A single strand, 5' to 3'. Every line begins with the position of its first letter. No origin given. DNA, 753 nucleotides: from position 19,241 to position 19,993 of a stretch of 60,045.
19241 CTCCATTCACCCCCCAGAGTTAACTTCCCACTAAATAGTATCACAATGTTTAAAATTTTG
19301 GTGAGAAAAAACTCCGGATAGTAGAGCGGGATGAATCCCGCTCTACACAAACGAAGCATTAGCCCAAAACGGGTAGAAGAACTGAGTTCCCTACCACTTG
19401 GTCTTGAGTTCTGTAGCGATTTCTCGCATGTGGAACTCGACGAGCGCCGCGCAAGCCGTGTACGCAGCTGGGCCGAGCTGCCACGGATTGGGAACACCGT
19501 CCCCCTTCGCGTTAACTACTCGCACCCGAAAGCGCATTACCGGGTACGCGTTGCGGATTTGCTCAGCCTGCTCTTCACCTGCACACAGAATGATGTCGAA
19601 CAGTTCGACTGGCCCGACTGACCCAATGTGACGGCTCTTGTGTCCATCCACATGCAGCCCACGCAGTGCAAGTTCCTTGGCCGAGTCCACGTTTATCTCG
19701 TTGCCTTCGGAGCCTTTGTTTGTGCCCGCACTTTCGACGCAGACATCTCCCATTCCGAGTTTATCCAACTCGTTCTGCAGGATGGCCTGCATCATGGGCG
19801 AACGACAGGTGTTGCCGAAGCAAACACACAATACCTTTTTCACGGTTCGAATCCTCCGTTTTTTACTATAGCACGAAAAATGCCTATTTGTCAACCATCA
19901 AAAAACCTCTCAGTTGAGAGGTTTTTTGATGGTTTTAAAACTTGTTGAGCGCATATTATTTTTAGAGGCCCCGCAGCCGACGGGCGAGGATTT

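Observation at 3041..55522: About ten GC-rich, SD-bearing 'moron-like' transcription units embedded in an SD-less AT-rich housekeeping backbone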

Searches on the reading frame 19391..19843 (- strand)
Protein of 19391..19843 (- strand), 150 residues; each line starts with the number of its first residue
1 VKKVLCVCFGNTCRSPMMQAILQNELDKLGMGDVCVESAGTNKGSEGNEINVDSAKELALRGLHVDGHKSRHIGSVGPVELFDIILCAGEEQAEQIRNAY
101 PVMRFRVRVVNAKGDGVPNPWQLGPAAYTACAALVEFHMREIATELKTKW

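Call 11: search_protein_families(library=pfam, max_evalue=0.1, proteins=[window:19391-19843:-])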
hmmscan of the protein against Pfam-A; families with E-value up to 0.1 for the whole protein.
window:19391-19843:- (150 aa): 2 families
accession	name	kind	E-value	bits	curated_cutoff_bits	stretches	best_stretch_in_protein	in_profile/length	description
PF01451.26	LMWPc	-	1.6e-18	67.7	23.2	1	4-141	1-142/144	Low molecular weight phosphotyrosine protein phosphatase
PF11444.14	DUF2895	-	0.075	12.9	22.6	1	92-128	157-191/198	Protein of unknown function (DUF2895)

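Call 33: search_protein_families(library=ncbifam, max_evalue=0.01, proteins=[window:19391-19843:-])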
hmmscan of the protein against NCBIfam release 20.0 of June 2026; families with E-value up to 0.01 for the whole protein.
window:19391-19843:- (150 aa): 2 families
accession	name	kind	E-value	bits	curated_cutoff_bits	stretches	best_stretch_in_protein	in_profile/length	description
NF007520.0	PRK10126.1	equivalog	1.7e-11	44.7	243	1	2-148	3-144/147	low molecular weight protein-tyrosine-phosphatase Wzb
NF008486.0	PRK11391.1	equivalog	9.1e-09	35.9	247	1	3-144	8-144/148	phosphotyrosine-protein phosphatase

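Call 50: find_homologous_proteins(query=window:19391-19843:-, max_evalue=0.00001)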
Query window:19391-19843:- (150 aa): 80 proteins with E <= 0.00001 among 105 candidates.
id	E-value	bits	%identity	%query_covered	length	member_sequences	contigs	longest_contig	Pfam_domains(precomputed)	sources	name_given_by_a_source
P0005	9.2e-84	297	100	89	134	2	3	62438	PF01451.28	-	-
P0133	9.1e-44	167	52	99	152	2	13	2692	PF01451.28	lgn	-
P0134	7.8e-39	151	53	97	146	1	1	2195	PF01451.28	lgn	-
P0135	2.0e-37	146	47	100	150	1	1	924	PF01451.28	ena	-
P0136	1.1e-36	144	47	97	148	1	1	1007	PF01451.28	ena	-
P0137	1.2e-33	134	54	85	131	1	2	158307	PF01451.28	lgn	-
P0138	1.5e-29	121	47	97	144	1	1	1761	PF01451.28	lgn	-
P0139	2.6e-29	120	49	93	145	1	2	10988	PF01451.28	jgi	jgi:protein-tyrosine phosphatase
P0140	8.2e-26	109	44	100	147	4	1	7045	PF01451.28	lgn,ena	-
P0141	9.0e-26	109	42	98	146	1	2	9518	PF01451.28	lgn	-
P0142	3.1e-25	107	43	95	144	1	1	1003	PF01451.28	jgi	jgi:protein-tyrosine-phosphatase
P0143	3.2e-25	107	45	97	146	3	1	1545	PF01451.28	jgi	-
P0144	4.6e-25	106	45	95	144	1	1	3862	PF01451.28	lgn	-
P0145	5.6e-25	106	43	97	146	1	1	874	PF01451.28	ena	-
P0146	1.5e-24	105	42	97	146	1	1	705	PF01451.28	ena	-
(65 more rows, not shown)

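Call 51: find_encoding_contigs(protein=P0137, flank=5000, max_places=2)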
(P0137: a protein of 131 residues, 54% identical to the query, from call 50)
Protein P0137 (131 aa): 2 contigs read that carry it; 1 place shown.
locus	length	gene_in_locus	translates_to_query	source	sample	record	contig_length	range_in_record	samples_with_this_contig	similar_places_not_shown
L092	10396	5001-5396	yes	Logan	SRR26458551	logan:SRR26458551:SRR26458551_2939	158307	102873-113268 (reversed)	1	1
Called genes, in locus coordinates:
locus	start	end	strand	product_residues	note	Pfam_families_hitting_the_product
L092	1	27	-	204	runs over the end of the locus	PF08818:DUF1801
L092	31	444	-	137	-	PF13474:SnoaL_3 (weak), PF14534:DUF4440, PF12680:SnoaL_2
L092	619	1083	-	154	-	-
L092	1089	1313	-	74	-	-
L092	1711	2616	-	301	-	PF10017:Methyltransf_33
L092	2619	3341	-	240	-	PF12146:Hydrolase_4 (faint), PF00561:Abhydrolase_1 (weak)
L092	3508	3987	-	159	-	-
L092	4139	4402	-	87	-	-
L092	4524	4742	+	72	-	PF13560:HTH_31, PF12844:HTH_19 (weak), PF01381:HTH_3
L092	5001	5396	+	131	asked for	PF01451:LMWPc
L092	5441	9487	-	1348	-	PF01326:PPDK_N, PF00391:PEP-utilizers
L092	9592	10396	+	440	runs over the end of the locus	PF00239:Resolvase, PF07508:Recombinase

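Call 52: find_encoding_contigs(protein=P0139, flank=5000, max_places=2)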
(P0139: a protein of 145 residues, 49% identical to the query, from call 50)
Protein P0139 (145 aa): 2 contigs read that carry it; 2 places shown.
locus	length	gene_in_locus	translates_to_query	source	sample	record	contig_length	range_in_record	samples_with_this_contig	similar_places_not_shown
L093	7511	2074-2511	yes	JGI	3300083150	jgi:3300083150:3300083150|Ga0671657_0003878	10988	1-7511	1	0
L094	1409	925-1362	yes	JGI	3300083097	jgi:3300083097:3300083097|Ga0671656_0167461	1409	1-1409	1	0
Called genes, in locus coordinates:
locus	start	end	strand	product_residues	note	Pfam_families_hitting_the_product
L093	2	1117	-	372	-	?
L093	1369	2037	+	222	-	PF00300:His_Phos_1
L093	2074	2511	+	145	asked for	PF01451:LMWPc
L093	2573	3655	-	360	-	PF00391:PEP-utilizers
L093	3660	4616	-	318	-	-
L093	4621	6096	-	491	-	PF00391:PEP-utilizers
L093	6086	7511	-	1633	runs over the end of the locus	?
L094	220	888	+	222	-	PF00300:His_Phos_1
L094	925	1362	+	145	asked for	PF01451:LMWPc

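Call 61: find_related_loci(query=window:19391-19843:-, collection=viral_contigs, flank=5000)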
Query window:19391-19843:- (150 aa) in viral_contigs; peptide patterns used: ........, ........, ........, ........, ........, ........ (x = any residue, [..] = any of these).
3 stretches matched a pattern, but none encodes a relative of the query by tblastn (E <= 1e-3).
